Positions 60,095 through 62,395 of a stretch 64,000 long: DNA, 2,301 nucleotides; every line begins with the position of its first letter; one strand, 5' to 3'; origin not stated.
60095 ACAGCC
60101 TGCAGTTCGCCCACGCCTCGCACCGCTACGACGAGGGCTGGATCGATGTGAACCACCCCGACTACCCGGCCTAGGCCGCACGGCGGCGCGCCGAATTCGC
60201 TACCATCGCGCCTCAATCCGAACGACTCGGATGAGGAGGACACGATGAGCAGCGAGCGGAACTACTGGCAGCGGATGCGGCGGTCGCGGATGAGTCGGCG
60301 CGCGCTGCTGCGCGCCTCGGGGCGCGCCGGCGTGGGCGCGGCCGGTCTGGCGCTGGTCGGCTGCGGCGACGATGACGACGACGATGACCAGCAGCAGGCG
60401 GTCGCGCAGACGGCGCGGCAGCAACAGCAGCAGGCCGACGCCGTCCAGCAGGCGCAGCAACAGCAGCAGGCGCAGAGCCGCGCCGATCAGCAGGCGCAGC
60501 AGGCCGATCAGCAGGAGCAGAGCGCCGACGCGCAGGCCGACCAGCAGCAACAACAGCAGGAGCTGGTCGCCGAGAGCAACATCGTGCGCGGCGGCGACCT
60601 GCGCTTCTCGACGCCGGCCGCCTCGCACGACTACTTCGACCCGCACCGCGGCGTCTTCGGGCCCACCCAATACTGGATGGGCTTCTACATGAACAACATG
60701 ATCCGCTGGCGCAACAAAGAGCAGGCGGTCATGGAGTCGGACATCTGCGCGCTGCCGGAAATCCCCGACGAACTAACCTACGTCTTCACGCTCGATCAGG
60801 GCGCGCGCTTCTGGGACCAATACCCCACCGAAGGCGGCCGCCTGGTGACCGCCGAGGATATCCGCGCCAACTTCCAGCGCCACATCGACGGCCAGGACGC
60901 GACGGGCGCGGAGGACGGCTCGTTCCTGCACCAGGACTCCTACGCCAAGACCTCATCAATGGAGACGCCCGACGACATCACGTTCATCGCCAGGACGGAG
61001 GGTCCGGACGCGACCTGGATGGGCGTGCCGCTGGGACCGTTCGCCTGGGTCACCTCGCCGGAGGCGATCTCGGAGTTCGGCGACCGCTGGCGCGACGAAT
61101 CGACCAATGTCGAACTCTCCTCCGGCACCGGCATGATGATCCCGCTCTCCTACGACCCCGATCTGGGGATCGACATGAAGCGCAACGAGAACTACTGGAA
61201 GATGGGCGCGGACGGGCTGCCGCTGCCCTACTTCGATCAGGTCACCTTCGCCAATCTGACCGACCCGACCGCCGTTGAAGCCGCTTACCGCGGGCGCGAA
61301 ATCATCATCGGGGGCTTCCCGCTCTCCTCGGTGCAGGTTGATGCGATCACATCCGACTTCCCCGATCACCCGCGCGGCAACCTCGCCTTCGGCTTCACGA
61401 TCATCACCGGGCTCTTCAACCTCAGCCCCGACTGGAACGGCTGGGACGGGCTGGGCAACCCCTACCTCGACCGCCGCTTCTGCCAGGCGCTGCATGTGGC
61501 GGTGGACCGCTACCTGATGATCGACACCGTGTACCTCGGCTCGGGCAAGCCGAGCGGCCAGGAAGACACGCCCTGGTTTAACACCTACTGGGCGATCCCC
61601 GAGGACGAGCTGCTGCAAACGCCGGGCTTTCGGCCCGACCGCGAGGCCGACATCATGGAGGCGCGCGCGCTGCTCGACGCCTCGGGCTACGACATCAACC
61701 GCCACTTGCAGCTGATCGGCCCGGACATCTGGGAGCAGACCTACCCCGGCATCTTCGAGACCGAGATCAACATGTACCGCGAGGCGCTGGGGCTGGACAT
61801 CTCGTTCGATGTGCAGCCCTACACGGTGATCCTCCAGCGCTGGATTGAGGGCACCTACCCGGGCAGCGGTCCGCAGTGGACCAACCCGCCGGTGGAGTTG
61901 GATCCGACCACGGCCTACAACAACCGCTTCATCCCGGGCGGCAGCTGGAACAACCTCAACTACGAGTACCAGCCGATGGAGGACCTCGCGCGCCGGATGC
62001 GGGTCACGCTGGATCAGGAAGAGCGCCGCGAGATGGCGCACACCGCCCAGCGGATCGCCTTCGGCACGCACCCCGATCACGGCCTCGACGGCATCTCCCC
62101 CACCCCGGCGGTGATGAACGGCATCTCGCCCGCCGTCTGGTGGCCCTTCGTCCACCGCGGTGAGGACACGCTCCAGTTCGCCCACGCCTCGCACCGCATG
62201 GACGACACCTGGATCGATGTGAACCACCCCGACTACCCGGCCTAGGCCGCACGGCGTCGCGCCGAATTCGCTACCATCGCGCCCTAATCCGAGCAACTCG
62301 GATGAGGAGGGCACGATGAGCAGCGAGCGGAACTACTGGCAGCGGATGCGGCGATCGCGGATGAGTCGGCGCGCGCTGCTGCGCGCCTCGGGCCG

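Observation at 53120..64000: Four tandem paralogous family-5 ABC substrate-binding lipoproteins with poly-Asp/poly-Gln linkers serving a single permease pair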

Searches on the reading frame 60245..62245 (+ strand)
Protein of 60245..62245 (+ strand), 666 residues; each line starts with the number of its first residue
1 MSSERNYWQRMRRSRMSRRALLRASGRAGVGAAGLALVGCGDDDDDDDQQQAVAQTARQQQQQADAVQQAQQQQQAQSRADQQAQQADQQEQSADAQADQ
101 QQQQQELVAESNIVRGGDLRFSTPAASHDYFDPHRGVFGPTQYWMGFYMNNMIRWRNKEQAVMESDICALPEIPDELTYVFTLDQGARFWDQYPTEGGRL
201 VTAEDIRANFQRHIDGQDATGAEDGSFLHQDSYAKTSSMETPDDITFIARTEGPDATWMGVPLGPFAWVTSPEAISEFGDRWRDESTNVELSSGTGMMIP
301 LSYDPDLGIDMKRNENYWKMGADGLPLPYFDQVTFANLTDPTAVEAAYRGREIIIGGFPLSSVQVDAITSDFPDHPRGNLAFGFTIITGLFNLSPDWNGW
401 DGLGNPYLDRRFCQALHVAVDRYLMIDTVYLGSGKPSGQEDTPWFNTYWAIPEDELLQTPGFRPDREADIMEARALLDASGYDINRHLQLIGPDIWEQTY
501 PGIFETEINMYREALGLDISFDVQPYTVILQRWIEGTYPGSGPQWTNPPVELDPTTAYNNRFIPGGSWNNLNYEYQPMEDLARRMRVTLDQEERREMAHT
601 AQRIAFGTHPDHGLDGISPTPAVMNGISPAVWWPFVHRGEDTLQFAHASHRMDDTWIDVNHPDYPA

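Call 5: search_protein_families(library=pfam, proteins=[window:60245-62245:+], max_evalue=0.01)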
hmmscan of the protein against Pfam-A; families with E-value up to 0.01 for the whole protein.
window:60245-62245:+ (666 aa): 1 family
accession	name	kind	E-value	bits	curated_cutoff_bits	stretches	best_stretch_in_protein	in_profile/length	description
PF00496.27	SBP_bac_5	-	3.7e-28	99.1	32.4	1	174-549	14-350/368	Bacterial extracellular solute-binding proteins, family 5 Middle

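Call 11: find_encoding_contigs(protein=window:60245-62245:+, flank=10000, max_places=6)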
Protein window:60245-62245:+ (666 aa): no gene with exactly this product is on record in the collection.

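Call 12: find_homologous_proteins(query=window:60245-62245:+)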
Query window:60245-62245:+ (666 aa): 1117 proteins with E <= 0.001 among 8000 candidates; the best 120 are listed.
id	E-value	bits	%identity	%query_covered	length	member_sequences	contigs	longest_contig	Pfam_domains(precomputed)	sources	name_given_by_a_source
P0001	0.0e+0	1567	100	100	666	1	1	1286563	PF00496.28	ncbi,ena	-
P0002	0.0e+0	1554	99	100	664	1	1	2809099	PF00496.28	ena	-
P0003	0.0e+0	1552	99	100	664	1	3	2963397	PF00496.28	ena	-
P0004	0.0e+0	1552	99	100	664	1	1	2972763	PF00496.28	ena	-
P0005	0.0e+0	1549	99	100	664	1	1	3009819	PF00496.28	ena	-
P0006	0.0e+0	1547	99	100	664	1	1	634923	PF00496.28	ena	-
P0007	0.0e+0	1543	99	100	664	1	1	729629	PF00496.28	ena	-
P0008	0.0e+0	1356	84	100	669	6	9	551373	PF00496.28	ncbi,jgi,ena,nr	ncbi:MAG: ABC transporter substrate-binding protein [Chloroflexi bacterium]|nr:ABC transporter subst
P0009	0.0e+0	1326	83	100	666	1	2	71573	PF00496.28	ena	-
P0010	0.0e+0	1322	82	100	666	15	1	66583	PF00496.28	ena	-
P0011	0.0e+0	1280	81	100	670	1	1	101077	PF00496.28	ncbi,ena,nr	ncbi:MAG: ABC transporter substrate-binding protein [Chloroflexota bacterium]|nr:ABC transporter sub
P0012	0.0e+0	1191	72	100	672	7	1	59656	PF00496.28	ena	-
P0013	0.0e+0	1190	73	100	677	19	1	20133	PF00496.28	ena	-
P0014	0.0e+0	1181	72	100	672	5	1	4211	PF00496.28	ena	-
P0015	0.0e+0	1176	72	100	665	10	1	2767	PF00496.28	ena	-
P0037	0.0e+0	1132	69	100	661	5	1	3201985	PF00496.28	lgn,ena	-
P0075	0.0e+0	1051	66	100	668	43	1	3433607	PF00496.28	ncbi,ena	-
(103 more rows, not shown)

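Call 13: find_encoding_contigs(protein=P0001, flank=10000, max_places=4)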
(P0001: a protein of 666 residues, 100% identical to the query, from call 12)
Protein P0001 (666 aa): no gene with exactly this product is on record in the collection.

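Call 14: find_encoding_contigs(protein=P0002, flank=10000, max_places=4)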
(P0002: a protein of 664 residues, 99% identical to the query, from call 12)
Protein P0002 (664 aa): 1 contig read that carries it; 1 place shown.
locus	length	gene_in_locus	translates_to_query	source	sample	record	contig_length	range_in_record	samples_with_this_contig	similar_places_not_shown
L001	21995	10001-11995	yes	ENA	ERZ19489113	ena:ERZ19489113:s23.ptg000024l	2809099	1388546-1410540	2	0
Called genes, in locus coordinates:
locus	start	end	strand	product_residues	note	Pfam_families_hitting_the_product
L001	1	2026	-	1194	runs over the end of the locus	PF00664:ABC_membrane, PF09818:ABC_ATPase (faint), PF00005:ABC_tran, PF02463:SMC_N (faint), PF06414:Zeta_toxin (faint), PF13401:AAA_22 (faint), PF00664:ABC_membrane, PF00005:ABC_tran, +1 more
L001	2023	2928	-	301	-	PF13489:Methyltransf_23, PF01209:Ubie_methyltran (weak), PF13847:Methyltransf_31, PF08241:Methyltransf_11, PF08242:Methyltransf_12, PF13649:Methyltransf_25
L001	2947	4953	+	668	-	PF00496:SBP_bac_5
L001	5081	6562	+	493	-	PF01476:LysM, PF00528:BPD_transp_1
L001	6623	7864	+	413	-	PF00528:BPD_transp_1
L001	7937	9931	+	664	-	PF00496:SBP_bac_5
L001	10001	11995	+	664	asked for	PF00496:SBP_bac_5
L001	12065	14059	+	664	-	PF00496:SBP_bac_5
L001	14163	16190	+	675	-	PF00496:SBP_bac_5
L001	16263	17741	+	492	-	PF01476:LysM, PF00528:BPD_transp_1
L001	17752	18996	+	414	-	PF00528:BPD_transp_1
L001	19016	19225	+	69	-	PF21748:UPF0150 (weak)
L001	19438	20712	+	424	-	PF00528:BPD_transp_1 (weak)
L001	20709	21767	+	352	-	-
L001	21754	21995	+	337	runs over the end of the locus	PF00753:Lactamase_B, PF21221:B_lactamase-like_C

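Call 19: search_protein_families(library=ncbifam, proteins=[window:60245-62245:+, L001:14163-16190:+, L001:16263-17741:+, L001:17752-18996:+, L001:19438-20712:+, L001:20709-21767:+], max_evalue=0.001)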
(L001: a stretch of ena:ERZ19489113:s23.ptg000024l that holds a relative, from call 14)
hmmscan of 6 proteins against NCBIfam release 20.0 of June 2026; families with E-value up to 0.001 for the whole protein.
window:60245-62245:+ (666 aa): 3 families
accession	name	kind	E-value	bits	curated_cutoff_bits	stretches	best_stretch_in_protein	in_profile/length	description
NF045467.1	Opp4A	equivalog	1.9e-05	23.1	650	0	405-482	312-380/556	oligopeptide ABC transporter substrate-binding protein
NF043070.1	DppA_dipep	equivalog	8.1e-05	21.4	1005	0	175-319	87-234/535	dipeptide ABC transporter periplasmic-binding protein DppA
NF045468.1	Opp5A_nikA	equivalog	0.00087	17.9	600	0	558-604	400-446/488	nickel ABC transporter substrate-binding protein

L001:14163-16190:+ (675 aa): 1 family
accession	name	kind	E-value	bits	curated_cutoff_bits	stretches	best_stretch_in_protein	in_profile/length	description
NF045467.1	Opp4A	equivalog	2.8e-06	25.9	650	1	99-455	14-357/556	oligopeptide ABC transporter substrate-binding protein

L001:16263-17741:+ (492 aa): 18 families
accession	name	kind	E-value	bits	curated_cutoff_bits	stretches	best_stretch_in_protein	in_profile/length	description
NF045470.1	Opp2B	equivalog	3.3e-69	233.4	350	1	211-490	37-300/300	nickel ABC transporter permease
NF045472.1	Opp4B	equivalog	3.5e-57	194.1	450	1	216-490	47-319/319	oligopeptide ABC transporter permease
TIGR02789.1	nickel_nikB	equivalog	1.2e-55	189.1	447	1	212-490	46-307/314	nickel ABC transporter permease subunit NikB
NF045469.1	Opp1B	equivalog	2.3e-54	185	380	1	217-490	51-307/307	nickel/cobalt ABC transporter permease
NF045471.1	Opp3B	equivalog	1.2e-51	176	480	1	219-491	47-304/308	oligopeptide ABC transporter permease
NF011661.0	PRK15081.1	equivalog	4.5e-51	174.2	463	1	219-491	49-305/306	glutathione ABC transporter permease GsiC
NF007677.0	PRK10352.1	equivalog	7.8e-51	173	433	1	211-491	44-308/314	nickel ABC transporter permease subunit NikB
NF011712.0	PRK15133.1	subfamily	8e-49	166.5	445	2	219-491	87-361/364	microcin C ABC transporter permease YejB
NF007008.0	PRK09471.1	equivalog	2.9e-46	158.3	388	1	218-491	46-306/306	oligopeptide ABC transporter permease OppB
NF008161.0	PRK10914.1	equivalog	4.3e-46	157.6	590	2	360-491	206-337/339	dipeptide ABC transporter permease DppB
NF043081.1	MMSYN1_0165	equivalog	5.1e-32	111.3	350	1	234-491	144-386/388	oligopeptide ABC transporter permease OppB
NF011690.0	PRK15110.1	equivalog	1.1e-25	90.7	432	2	361-487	185-311/321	putrescine export ABC transporter permease SapB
NF011596.0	PRK15021.1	subfamily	1.8e-07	30.5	439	1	372-472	216-321/341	microcin C ABC transporter permease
NF045474.1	Opp2C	equivalog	6.5e-06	25.9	300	1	375-427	118-170/236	nickel transporter permease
TIGR02899.1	spore_safA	subfamily_domain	3.7e-05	23.6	67.85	0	67-109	1-43/44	SafA/ExsA family spore coat assembly protein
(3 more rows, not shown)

L001:17752-18996:+ (414 aa): 25 families
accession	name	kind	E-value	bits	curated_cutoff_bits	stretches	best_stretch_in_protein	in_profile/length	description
NF045476.1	Opp4C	equivalog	4.8e-60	203.2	350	1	184-409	48-278/278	oligopeptide ABC transporter permease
NF045474.1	Opp2C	equivalog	8.6e-60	202.3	300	1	184-407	11-236/236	nickel transporter permease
NF007376.0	PRK09881.1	equivalog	1.4e-57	194.9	434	1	182-413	63-296/298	D,D-dipeptide ABC transporter permease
NF045475.1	Opp3C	equivalog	6e-54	183.4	450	1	190-411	105-328/328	oligopeptide ABC transporter permease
TIGR02790.1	nickel_nikC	equivalog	1.6e-53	182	358.45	1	185-407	34-258/258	nickel ABC transporter permease subunit NikC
NF011662.0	PRK15082.1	equivalog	8.3e-53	179.7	484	1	187-411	75-301/303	glutathione ABC transporter permease GsiD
NF045473.1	Opp1C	equivalog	1.3e-51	175.6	350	1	184-410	39-267/267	nickel/cobalt ABC transporter permease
NF007738.0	PRK10417.1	equivalog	5.1e-49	167.2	335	1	184-411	43-272/277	nickel ABC transporter permease subunit NikC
NF011935.0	PRK15406.1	equivalog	4e-46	158.2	433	1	191-410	80-301/302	oligopeptide ABC transporter permease OppC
NF008160.0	PRK10913.1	equivalog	1.6e-44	152.5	483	1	187-411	73-299/300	dipeptide ABC transporter permease DppC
NF047573.1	opine_perm_CntC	exception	1.9e-35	122.5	440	1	187-410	46-271/271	staphylopine uptake ABC transporter permease subunit CntC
NF043080.1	MMSYN1_0166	equivalog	2.2e-31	109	370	1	183-409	73-304/307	oligopeptide ABC transporter permease OppC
NF011596.0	PRK15021.1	subfamily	5e-29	101.4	439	1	176-409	104-338/341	microcin C ABC transporter permease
NF011691.0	PRK15111.1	equivalog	5.9e-23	81.8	379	1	193-404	76-289/296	putrescine export ABC transporter permease SapC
NF045472.1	Opp4B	equivalog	2.9e-08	33.3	450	1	279-411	192-319/319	oligopeptide ABC transporter permease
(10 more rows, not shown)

L001:19438-20712:+ (424 aa): 12 families
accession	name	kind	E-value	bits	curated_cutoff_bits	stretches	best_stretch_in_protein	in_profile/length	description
NF045470.1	Opp2B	equivalog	6.9e-33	114.1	350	2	166-281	39-154/300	nickel ABC transporter permease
TIGR02789.1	nickel_nikB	equivalog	2.2e-26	93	447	2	163-279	44-159/314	nickel ABC transporter permease subunit NikB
NF007677.0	PRK10352.1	equivalog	3.2e-24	85.6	433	1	164-423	44-307/314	nickel ABC transporter permease subunit NikB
NF045469.1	Opp1B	equivalog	9.5e-24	84.4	380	2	164-279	46-160/307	nickel/cobalt ABC transporter permease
NF011712.0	PRK15133.1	subfamily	1.1e-18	67.4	445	2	170-320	85-235/364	microcin C ABC transporter permease YejB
NF045472.1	Opp4B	equivalog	1.3e-17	64.1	450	1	172-279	50-157/319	oligopeptide ABC transporter permease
NF011661.0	PRK15081.1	equivalog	2.8e-13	50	463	1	172-301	49-171/306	glutathione ABC transporter permease GsiC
NF045471.1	Opp3B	equivalog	2.9e-13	49.9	480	1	174-315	49-184/308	oligopeptide ABC transporter permease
NF007008.0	PRK09471.1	equivalog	1.2e-11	44.6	388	1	169-290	44-166/306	oligopeptide ABC transporter permease OppB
NF011690.0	PRK15110.1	equivalog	3.4e-11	43.2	432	1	184-278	40-134/321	putrescine export ABC transporter permease SapB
NF008161.0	PRK10914.1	equivalog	1e-09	38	590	1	171-279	49-157/339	dipeptide ABC transporter permease DppB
NF043081.1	MMSYN1_0165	equivalog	6.2e-06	25.5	350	0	191-274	148-231/388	oligopeptide ABC transporter permease OppB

L001:20709-21767:+ (352 aa): 13 families
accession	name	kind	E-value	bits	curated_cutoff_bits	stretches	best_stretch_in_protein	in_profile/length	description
NF045474.1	Opp2C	equivalog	8.5e-15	55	300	2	154-264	10-122/236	nickel transporter permease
NF045476.1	Opp4C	equivalog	5.4e-14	52.1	350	2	154-262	47-158/278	oligopeptide ABC transporter permease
NF045473.1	Opp1C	equivalog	2.1e-12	47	350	2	283-348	195-264/267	nickel/cobalt ABC transporter permease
NF007376.0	PRK09881.1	equivalog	1.2e-11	44.1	434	2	272-348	210-290/298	D,D-dipeptide ABC transporter permease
NF011662.0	PRK15082.1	equivalog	1.5e-10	40.9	484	1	158-265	75-184/303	glutathione ABC transporter permease GsiD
TIGR02790.1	nickel_nikC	equivalog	1.8e-10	40.9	358.45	2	282-345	188-255/258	nickel ABC transporter permease subunit NikC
NF007738.0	PRK10417.1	equivalog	5.2e-09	36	335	1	286-343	202-263/277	nickel ABC transporter permease subunit NikC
NF043080.1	MMSYN1_0166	equivalog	1.8e-05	23.9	370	1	155-249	74-168/307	oligopeptide ABC transporter permease OppC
NF045475.1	Opp3C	equivalog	2.7e-05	23.5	450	1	163-264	107-210/328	oligopeptide ABC transporter permease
NF011596.0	PRK15021.1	subfamily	3.7e-05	22.9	439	1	158-256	115-218/341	microcin C ABC transporter permease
NF008160.0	PRK10913.1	equivalog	4.7e-05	23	483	0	295-345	238-292/300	dipeptide ABC transporter permease DppC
NF011935.0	PRK15406.1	equivalog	5e-05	23.2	433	0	163-250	81-170/302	oligopeptide ABC transporter permease OppC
NF047573.1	opine_perm_CntC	exception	9.4e-05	21.9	440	0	284-345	200-265/271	staphylopine uptake ABC transporter permease subunit CntC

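Call 21: find_encoding_contigs(protein=P0008, flank=10000, max_places=2)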
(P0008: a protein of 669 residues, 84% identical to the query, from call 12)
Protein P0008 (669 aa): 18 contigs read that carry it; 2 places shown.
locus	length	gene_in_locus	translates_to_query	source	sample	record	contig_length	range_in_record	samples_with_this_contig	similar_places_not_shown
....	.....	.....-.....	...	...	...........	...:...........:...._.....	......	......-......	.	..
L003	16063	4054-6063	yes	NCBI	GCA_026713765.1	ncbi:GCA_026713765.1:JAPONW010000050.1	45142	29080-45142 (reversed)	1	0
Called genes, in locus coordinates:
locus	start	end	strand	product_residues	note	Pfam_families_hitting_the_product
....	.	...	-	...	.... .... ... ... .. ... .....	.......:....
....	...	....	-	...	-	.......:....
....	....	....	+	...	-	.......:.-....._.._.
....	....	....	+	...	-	-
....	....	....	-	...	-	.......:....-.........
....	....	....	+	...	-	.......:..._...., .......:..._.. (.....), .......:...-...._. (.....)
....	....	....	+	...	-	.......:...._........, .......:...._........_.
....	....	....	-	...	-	-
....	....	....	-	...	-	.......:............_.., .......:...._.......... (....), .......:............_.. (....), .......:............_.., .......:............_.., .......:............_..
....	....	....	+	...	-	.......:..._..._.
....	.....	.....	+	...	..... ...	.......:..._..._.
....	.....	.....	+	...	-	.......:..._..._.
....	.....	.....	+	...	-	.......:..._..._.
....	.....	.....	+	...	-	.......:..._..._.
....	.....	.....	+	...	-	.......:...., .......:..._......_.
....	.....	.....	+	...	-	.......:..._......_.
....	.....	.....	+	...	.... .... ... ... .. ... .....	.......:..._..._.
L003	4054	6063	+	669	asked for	PF00496:SBP_bac_5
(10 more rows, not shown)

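Call 22: find_encoding_contigs(protein=P0037, flank=10000, max_places=2)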
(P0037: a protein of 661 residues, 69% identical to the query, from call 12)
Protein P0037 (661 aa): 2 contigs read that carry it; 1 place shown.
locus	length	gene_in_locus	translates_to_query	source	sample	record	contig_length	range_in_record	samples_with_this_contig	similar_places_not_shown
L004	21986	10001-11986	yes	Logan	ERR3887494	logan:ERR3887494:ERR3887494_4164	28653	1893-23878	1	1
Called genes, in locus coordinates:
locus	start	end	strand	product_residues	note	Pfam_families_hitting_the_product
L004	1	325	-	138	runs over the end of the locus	PF13975:gag-asp_proteas (weak)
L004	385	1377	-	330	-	PF08240:ADH_N, PF00107:ADH_zinc_N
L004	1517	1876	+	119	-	PF02515:CoA_transf_3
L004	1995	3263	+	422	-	PF00296:Bac_luciferase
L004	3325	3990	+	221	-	-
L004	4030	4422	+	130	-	PF01323:DSBA, PF13462:Thioredoxin_4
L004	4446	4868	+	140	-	PF00903:Glyoxalase, PF18029:Glyoxalase_6 (weak)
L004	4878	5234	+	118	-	PF00903:Glyoxalase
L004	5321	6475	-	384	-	PF00144:Beta-lactamase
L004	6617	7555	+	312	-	PF00005:ABC_tran, PF13304:AAA_21 (faint), PF26919:ABC-like_C (weak)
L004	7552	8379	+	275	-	PF01061:ABC2_membrane, PF12698:ABC2_membrane_3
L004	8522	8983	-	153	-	-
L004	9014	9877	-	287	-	PF13489:Methyltransf_23, PF08241:Methyltransf_11, PF08242:Methyltransf_12, PF13649:Methyltransf_25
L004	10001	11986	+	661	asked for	PF00496:SBP_bac_5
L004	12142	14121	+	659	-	PF00496:SBP_bac_5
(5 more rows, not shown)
